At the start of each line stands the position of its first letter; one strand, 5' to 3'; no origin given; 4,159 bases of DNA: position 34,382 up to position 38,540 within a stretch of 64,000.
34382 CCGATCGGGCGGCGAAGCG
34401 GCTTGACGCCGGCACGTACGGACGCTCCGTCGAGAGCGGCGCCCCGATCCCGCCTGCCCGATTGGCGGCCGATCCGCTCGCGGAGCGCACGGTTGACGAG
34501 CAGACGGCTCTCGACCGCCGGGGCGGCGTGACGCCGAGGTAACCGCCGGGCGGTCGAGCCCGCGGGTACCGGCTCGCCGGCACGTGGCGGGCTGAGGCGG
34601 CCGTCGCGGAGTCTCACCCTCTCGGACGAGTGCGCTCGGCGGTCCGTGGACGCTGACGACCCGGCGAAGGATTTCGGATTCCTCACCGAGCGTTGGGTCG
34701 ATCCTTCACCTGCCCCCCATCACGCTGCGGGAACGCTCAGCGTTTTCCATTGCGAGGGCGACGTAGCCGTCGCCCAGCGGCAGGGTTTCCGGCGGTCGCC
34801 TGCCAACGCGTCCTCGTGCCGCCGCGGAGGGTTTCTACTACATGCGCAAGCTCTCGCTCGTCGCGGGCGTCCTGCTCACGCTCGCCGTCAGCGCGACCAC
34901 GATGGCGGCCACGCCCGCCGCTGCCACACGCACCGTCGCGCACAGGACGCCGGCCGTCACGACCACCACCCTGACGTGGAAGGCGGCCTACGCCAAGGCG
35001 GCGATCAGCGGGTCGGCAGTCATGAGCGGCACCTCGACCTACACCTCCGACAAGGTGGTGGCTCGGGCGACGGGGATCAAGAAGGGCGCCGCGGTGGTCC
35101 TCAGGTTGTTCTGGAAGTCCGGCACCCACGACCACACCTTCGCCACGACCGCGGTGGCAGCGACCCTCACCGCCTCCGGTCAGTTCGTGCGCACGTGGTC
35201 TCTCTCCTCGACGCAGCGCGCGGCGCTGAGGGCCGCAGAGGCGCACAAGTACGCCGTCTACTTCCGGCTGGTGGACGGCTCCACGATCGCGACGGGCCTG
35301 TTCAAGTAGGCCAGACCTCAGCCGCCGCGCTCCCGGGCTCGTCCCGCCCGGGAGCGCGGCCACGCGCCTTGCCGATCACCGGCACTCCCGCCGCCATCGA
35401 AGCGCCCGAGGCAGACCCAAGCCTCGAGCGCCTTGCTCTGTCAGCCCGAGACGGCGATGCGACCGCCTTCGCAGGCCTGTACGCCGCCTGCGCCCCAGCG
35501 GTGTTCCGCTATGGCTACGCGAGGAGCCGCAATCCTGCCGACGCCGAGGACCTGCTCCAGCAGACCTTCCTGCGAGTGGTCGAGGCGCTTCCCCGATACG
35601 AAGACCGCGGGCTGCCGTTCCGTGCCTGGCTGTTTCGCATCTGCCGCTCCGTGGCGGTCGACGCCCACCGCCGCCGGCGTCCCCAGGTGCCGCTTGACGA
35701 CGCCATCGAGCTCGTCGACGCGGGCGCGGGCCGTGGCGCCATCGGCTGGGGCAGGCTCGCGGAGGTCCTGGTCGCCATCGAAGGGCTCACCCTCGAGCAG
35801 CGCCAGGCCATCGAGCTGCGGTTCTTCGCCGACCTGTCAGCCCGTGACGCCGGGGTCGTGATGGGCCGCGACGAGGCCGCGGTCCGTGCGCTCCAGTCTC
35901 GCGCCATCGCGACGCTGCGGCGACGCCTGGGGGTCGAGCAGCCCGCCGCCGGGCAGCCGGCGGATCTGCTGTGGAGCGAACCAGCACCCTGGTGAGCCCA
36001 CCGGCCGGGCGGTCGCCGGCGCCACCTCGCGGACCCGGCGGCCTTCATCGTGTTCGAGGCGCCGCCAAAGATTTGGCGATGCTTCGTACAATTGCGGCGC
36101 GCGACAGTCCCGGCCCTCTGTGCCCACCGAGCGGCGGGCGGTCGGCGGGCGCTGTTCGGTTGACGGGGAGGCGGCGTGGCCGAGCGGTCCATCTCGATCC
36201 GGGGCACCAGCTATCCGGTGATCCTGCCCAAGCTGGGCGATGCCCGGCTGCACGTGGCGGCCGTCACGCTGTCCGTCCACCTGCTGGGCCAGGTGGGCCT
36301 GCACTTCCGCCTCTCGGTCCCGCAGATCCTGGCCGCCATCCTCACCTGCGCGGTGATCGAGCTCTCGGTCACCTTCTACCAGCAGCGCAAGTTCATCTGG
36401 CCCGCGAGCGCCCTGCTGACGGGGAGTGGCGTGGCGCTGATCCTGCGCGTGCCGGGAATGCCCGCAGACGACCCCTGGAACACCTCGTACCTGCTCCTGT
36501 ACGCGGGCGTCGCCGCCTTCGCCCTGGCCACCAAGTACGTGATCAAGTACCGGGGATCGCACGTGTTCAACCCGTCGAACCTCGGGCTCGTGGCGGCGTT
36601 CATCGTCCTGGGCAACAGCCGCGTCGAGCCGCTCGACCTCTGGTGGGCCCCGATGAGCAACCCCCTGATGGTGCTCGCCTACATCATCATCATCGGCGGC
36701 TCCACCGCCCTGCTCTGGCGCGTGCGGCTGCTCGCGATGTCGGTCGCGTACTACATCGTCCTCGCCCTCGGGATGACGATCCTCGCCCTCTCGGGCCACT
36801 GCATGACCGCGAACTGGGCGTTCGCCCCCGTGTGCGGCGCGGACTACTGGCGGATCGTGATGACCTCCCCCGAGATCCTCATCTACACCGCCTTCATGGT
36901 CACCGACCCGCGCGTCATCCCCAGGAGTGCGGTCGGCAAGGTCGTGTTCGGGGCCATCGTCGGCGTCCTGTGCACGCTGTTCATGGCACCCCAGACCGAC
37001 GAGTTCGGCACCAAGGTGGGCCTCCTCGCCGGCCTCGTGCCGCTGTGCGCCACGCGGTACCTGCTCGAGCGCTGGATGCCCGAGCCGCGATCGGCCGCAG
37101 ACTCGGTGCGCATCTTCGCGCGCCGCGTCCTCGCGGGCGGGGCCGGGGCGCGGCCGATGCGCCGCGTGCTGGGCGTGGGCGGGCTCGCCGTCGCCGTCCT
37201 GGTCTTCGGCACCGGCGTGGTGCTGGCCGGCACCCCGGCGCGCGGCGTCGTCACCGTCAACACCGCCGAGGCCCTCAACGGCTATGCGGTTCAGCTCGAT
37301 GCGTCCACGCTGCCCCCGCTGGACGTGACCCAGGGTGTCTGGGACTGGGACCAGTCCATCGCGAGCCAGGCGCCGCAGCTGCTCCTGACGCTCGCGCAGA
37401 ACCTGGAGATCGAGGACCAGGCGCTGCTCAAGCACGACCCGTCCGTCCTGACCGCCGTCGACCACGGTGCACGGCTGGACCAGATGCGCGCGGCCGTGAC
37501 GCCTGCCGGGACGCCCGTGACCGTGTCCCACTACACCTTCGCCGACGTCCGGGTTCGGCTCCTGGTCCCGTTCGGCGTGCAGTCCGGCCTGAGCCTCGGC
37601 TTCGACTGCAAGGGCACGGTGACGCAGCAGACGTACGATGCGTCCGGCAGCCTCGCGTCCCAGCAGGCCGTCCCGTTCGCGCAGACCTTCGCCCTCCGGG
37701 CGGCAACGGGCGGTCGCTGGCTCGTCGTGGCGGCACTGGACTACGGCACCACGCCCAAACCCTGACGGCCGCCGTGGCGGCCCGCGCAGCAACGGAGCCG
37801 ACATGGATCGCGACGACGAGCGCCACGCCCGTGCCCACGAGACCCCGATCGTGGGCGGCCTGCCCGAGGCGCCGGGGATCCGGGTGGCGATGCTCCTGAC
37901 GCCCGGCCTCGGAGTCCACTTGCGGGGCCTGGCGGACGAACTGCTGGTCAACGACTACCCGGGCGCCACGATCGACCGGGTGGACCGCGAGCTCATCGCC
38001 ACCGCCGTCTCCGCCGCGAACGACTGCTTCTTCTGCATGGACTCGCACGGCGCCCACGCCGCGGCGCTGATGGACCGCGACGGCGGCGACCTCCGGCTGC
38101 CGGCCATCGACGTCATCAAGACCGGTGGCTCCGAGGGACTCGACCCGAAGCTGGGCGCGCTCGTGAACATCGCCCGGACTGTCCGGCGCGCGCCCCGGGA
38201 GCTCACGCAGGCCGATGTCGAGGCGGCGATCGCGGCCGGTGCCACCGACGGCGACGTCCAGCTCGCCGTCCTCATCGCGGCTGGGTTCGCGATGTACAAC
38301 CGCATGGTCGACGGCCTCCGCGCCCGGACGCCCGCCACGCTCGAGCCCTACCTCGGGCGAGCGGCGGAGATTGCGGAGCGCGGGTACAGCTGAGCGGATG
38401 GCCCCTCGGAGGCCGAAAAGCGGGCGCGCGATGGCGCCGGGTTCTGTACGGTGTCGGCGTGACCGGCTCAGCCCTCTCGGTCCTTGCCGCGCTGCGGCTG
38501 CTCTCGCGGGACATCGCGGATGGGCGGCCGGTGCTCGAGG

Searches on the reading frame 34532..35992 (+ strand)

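Call 33: search_protein_families(library=pfam, proteins=[window:34532-35992:+], max_evalue=0.01)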
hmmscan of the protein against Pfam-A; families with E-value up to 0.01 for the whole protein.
window:34532-35992:+ (487 aa): 3 families
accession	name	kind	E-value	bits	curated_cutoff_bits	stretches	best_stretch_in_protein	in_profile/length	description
PF04542.20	Sigma70_r2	-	1.5e-17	63.6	24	1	316-383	1-69/71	Sigma-70 region 2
PF08281.18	Sigma70_r4_2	-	3.4e-07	30.2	25.7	1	411-462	3-54/54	Sigma-70, region 4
PF04545.22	Sigma70_r4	-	5.7e-07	29.4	24.1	1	415-463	1-49/50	Sigma-70, region 4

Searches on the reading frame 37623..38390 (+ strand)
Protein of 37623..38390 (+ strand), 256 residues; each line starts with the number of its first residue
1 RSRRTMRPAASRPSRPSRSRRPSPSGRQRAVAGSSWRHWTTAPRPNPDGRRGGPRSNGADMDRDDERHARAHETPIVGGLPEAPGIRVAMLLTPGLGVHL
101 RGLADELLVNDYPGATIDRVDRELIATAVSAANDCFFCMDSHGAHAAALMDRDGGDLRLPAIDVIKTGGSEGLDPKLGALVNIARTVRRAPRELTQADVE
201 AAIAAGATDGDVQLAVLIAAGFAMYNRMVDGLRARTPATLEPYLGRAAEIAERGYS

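Call 24: search_protein_families(library=pfam, proteins=[window:37623-38390:+], max_evalue=0.001)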
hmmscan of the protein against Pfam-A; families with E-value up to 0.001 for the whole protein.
window:37623-38390:+ (256 aa): 1 family
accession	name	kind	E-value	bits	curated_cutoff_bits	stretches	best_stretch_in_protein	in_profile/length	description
PF02627.25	CMD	-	5.4e-12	46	23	1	115-146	18-49/84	Carboxymuconolactone decarboxylase family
